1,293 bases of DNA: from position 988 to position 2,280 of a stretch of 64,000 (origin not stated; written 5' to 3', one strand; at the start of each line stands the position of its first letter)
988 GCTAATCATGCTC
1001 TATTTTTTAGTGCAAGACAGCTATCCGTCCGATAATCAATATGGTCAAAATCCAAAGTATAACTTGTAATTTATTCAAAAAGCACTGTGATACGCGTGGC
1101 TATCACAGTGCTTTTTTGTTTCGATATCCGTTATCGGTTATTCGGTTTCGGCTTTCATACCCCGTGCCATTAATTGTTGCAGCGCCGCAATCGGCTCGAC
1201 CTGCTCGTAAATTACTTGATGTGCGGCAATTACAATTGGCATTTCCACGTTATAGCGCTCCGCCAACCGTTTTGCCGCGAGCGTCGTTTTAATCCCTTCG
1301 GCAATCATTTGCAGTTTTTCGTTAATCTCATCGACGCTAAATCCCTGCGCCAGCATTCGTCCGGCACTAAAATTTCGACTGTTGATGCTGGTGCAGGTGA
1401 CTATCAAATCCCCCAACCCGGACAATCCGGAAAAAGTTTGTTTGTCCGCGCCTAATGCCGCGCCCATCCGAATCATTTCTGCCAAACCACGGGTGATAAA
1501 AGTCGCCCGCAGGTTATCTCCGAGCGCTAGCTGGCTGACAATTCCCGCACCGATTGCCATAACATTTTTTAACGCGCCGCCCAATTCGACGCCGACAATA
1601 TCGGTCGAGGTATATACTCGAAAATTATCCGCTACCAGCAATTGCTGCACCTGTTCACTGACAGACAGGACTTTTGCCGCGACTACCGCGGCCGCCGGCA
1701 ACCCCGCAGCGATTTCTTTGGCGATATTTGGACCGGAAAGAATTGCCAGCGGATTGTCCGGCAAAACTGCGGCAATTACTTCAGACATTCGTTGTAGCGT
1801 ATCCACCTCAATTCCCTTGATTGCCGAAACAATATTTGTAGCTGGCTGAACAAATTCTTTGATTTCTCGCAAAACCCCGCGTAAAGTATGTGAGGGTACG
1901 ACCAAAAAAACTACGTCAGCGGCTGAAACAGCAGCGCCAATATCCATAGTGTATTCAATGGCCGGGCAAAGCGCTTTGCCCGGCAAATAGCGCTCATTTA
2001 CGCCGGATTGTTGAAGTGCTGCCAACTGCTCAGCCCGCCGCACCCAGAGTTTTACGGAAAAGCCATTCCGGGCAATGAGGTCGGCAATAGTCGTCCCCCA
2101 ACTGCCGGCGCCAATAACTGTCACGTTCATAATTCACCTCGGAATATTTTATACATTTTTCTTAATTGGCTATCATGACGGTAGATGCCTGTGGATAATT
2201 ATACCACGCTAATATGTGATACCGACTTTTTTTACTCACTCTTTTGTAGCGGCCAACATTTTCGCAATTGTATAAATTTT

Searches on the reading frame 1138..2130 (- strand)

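Call 77: search_protein_families(library=pfam, proteins=[window:1138-2130:-], max_evalue=0.00001)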
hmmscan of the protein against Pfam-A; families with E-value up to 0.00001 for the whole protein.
window:1138-2130:- (330 aa): 7 families
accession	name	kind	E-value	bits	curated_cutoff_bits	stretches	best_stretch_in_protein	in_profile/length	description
PF07479.19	NAD_Gly3P_dh_C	-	4.5e-53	179.7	25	1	177-317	1-141/142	NAD-dependent glycerol-3-phosphate dehydrogenase C-terminus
PF01210.29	NAD_Gly3P_dh_N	-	2.7e-49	167.6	23.1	1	2-153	1-153/158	NAD-dependent glycerol-3-phosphate dehydrogenase N-terminus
PF20618.3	GPD_NAD_C_bact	-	3.2e-19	69.7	27.6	1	237-300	1-63/66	Bacterial GPD, NAD-dependent C-terminal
PF02558.23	ApbA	-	1.5e-12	47.8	22.2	1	3-110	1-106/150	Ketopantoate reductase PanE/ApbA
PF03807.23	F420_oxidored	-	1.9e-07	32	21.6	1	3-102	2-90/94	NADP oxidoreductase coenzyme F420-dependent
PF03446.21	NAD_binding_2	-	2.6e-06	28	21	1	3-101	2-90/161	NAD binding domain of 6-phosphogluconate dehydrogenase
PF02737.24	3HCDH_N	-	5e-06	27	22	0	2-113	1-123/180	3-hydroxyacyl-CoA dehydrogenase, NAD binding domain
